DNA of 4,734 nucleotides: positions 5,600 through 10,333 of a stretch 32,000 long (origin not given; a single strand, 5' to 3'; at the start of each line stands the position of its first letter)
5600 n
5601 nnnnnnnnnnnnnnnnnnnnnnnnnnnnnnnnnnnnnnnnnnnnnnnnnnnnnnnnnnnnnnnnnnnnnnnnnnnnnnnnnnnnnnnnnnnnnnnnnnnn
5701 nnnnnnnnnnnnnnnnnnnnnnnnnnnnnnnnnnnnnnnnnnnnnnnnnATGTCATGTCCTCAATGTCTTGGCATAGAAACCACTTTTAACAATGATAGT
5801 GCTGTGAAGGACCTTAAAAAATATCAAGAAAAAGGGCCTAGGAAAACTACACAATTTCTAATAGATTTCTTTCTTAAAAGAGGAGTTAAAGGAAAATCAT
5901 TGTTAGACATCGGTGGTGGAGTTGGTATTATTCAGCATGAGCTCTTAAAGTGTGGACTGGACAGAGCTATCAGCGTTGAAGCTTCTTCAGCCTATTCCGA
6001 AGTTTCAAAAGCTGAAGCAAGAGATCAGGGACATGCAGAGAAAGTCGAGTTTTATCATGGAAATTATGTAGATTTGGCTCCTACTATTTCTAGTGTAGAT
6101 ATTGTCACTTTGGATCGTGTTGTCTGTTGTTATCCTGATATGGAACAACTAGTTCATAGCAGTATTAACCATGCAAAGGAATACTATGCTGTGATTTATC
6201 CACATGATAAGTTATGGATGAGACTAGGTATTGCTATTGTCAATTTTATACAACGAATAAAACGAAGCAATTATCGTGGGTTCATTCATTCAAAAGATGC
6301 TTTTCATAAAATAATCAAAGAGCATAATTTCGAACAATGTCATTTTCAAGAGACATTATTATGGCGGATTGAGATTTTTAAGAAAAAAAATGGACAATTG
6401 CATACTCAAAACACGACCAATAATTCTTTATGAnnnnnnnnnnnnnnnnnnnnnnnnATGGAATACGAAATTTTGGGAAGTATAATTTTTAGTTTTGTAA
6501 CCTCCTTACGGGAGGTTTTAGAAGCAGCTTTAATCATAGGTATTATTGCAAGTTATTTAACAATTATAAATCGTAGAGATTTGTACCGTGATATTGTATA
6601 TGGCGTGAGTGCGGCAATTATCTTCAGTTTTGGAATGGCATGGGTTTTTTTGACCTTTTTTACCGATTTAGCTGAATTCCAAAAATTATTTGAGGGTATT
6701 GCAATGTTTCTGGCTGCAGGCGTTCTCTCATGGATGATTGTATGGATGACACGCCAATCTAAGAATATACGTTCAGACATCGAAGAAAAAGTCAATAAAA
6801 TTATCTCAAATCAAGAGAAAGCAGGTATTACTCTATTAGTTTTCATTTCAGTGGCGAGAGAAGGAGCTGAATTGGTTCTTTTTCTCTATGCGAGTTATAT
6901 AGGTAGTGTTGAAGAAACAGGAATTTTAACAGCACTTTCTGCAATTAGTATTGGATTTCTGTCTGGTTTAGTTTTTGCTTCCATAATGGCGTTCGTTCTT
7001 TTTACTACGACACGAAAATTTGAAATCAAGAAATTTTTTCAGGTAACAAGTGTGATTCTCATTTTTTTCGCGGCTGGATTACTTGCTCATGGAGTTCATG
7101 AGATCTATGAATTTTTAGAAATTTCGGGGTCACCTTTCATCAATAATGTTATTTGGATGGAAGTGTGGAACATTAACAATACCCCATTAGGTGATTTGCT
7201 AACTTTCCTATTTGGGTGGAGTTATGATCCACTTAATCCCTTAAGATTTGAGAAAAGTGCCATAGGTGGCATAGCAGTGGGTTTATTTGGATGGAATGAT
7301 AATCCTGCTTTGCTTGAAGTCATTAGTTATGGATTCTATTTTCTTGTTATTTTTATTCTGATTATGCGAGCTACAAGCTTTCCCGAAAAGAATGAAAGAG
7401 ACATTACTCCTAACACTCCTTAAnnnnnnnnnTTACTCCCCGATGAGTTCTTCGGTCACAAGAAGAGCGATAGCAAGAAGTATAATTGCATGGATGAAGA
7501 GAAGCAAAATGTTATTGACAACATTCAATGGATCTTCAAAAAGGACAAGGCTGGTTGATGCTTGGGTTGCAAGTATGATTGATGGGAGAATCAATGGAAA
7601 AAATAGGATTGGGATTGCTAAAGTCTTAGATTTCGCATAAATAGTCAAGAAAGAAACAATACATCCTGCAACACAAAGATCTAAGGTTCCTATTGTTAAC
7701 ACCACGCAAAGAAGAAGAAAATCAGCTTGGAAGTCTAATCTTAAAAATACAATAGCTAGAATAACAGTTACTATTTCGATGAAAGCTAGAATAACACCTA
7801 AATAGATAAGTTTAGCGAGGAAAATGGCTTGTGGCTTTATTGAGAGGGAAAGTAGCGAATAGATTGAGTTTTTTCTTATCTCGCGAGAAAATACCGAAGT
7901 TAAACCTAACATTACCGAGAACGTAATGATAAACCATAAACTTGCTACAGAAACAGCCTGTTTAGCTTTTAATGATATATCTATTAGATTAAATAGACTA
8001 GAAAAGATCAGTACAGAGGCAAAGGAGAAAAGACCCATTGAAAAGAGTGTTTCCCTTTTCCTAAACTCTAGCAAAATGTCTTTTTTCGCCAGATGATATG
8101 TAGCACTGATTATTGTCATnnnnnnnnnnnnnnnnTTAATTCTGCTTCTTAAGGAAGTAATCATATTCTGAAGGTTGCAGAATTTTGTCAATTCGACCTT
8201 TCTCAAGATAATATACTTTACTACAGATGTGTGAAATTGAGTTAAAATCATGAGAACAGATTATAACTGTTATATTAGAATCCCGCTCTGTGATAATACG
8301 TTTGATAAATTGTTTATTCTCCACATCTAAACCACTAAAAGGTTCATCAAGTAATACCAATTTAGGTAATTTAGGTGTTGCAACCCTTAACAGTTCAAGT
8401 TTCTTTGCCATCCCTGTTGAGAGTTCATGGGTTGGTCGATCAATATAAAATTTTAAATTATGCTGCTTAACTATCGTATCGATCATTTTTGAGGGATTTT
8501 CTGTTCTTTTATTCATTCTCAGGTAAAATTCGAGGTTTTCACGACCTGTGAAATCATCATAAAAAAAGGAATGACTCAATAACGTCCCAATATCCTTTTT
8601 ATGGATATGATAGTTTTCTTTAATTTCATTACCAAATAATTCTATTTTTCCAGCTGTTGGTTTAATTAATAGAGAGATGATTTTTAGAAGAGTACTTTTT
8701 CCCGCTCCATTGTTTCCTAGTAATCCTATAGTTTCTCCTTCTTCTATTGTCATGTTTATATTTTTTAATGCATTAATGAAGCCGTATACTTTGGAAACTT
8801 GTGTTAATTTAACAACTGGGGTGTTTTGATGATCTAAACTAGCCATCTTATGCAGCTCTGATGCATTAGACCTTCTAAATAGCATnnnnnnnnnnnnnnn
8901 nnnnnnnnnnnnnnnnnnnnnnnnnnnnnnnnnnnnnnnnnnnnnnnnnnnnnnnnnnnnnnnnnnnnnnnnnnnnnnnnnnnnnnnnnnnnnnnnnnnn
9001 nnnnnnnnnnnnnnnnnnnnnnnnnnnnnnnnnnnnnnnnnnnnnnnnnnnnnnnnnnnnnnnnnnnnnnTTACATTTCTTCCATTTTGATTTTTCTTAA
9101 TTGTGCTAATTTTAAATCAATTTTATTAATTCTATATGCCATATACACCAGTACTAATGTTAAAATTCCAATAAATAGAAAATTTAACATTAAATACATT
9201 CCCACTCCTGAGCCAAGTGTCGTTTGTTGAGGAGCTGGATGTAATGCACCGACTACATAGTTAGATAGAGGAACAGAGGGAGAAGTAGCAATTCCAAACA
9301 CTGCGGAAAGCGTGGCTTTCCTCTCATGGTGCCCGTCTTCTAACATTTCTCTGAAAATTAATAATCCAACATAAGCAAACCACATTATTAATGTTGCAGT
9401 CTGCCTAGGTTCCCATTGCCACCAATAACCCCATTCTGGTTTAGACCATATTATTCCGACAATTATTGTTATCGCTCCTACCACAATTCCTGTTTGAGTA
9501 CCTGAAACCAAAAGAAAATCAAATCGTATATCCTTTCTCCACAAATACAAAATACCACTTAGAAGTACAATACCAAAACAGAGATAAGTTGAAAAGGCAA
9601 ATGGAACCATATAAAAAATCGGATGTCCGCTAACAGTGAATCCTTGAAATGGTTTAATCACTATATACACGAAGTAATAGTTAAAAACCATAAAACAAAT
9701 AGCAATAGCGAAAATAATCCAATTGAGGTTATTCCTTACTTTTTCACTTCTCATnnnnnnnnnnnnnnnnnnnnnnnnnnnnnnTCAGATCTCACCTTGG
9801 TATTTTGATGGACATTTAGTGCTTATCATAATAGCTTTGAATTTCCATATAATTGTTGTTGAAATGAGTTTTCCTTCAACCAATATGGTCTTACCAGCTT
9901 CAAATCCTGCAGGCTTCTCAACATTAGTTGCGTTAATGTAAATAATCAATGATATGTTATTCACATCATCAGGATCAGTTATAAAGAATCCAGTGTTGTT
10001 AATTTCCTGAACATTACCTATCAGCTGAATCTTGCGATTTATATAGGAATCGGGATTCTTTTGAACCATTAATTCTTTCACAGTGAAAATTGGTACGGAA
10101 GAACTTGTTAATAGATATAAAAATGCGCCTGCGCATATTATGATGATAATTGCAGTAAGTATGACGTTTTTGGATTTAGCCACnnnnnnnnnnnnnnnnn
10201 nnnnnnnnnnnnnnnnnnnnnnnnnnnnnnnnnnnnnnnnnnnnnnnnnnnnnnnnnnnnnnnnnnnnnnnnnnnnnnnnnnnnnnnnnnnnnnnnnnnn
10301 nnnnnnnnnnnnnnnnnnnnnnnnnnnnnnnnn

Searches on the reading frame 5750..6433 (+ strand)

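Call 24: search_protein_families(library=pfam, proteins=[window:5750-6433:+], max_evalue=0.001)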
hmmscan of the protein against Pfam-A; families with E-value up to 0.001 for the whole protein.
window:5750-6433:+ (227 aa): 4 families
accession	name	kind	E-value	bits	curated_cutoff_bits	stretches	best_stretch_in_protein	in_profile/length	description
PF08241.18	Methyltransf_11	-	1.4e-06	29.2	21.2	1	52-136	1-81/95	Methyltransferase domain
PF13649.12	Methyltransf_25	-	1.9e-05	25.7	27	1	52-136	2-87/97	Methyltransferase domain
PF13489.12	Methyltransf_23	-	3e-05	24.3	27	1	28-143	4-109/164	Methyltransferase domain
PF13847.12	Methyltransf_31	-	4.5e-05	23.6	27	1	47-137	3-96/145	Methyltransferase domain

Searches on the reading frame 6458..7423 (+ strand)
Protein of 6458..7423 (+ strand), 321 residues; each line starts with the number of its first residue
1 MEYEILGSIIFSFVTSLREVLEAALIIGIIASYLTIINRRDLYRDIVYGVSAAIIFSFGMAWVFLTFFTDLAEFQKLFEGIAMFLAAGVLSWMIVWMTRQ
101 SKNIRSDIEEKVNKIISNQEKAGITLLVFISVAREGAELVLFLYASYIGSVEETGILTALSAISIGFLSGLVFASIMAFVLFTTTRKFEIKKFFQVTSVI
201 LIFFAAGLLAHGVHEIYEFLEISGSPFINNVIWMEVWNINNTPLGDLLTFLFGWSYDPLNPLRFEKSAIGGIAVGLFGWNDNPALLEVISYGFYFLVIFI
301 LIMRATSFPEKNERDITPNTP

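Call 24: search_protein_families(library=pfam, proteins=[window:6458-7423:+], max_evalue=0.001)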
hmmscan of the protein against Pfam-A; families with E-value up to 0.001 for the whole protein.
window:6458-7423:+ (321 aa): 1 family
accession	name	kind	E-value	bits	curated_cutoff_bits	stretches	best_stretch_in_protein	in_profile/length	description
PF03239.20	FTR1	-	8.9e-43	147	25.3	1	13-258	5-250/284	Iron permease FTR1 family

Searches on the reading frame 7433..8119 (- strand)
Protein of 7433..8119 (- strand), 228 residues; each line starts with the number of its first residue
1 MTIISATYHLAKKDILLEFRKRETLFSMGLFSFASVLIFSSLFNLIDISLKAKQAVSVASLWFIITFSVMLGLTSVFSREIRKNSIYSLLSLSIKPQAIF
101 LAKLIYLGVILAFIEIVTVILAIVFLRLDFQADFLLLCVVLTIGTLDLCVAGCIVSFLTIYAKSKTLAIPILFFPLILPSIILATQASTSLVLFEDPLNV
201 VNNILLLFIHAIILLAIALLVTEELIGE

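Call 14: search_protein_families(library=pfam, proteins=[window:7433-8119:-], max_evalue=0.01)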
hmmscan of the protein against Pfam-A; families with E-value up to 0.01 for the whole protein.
window:7433-8119:- (228 aa): 1 family
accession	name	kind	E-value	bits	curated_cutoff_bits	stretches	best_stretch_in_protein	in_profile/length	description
PF03379.19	CcmB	-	1.8e-13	50.9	24.9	1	9-214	3-203/215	CcmB protein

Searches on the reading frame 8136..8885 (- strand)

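Call 14: search_protein_families(library=pfam, proteins=[window:8136-8885:-], max_evalue=0.01)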
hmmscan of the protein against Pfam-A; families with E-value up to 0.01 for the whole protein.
window:8136-8885:- (249 aa): 7 families
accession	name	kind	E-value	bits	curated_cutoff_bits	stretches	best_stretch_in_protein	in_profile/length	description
PF00005.33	ABC_tran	-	3.1e-29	102.8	25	1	40-183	1-136/137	ABC transporter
PF13304.12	AAA_21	-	7.2e-10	39.9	27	2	123-213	220-299/304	AAA domain, putative AbiEii toxin, Type IV TA system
PF20720.3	nSTAND3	-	2.4e-05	24.5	27.2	1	39-144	6-104/155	Novel STAND NTPase 3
PF02463.25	SMC_N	-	9.5e-05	22.4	40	0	53-219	27-204/220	RecF/RecN/SMC N terminal domain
PF13555.12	AAA_29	-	0.00028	21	27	1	45-77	17-49/61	P-loop containing region of AAA domain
PF13476.12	AAA_23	-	0.0049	18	27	0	54-212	23-139/201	AAA domain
PF13175.12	AAA_15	-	0.0077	16.3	32.1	0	40-148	14-126/374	AAA ATPase domain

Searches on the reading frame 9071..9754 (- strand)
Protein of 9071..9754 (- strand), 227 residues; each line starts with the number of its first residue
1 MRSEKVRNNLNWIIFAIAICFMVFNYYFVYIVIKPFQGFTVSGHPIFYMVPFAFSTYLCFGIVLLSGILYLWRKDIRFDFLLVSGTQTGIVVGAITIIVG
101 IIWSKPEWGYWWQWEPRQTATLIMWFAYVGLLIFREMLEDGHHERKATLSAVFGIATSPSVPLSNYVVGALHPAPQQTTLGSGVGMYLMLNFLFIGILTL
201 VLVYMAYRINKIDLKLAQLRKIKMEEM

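Call 14: search_protein_families(library=pfam, proteins=[window:9071-9754:-], max_evalue=0.01)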
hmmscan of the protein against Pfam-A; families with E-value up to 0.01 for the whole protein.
window:9071-9754:- (227 aa): 1 family
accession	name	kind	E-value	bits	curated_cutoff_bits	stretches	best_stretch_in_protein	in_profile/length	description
PF01578.25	Cytochrom_C_asm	-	1.4e-18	67.8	29.9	1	12-159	39-198/212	Cytochrome C assembly protein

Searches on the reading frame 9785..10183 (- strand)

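Call 14: search_protein_families(library=pfam, proteins=[window:9785-10183:-], max_evalue=0.01)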
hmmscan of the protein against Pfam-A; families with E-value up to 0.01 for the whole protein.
window:9785-10183:- (132 aa): 1 family
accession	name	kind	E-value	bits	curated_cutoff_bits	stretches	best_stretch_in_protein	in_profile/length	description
PF03100.22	CcmE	-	1.4e-05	25.8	24.6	1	33-129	5-97/99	CcmE domain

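Call 53: search_protein_families(library=ncbifam, proteins=[window:9785-10183:-], max_evalue=1)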
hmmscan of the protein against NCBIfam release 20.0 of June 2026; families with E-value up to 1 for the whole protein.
window:9785-10183:- (132 aa): 1 family
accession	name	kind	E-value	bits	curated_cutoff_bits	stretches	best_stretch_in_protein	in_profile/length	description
NF011264.0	PRK14670.1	equivalog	0.013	13.8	1021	1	50-118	235-301/602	excinuclease ABC subunit C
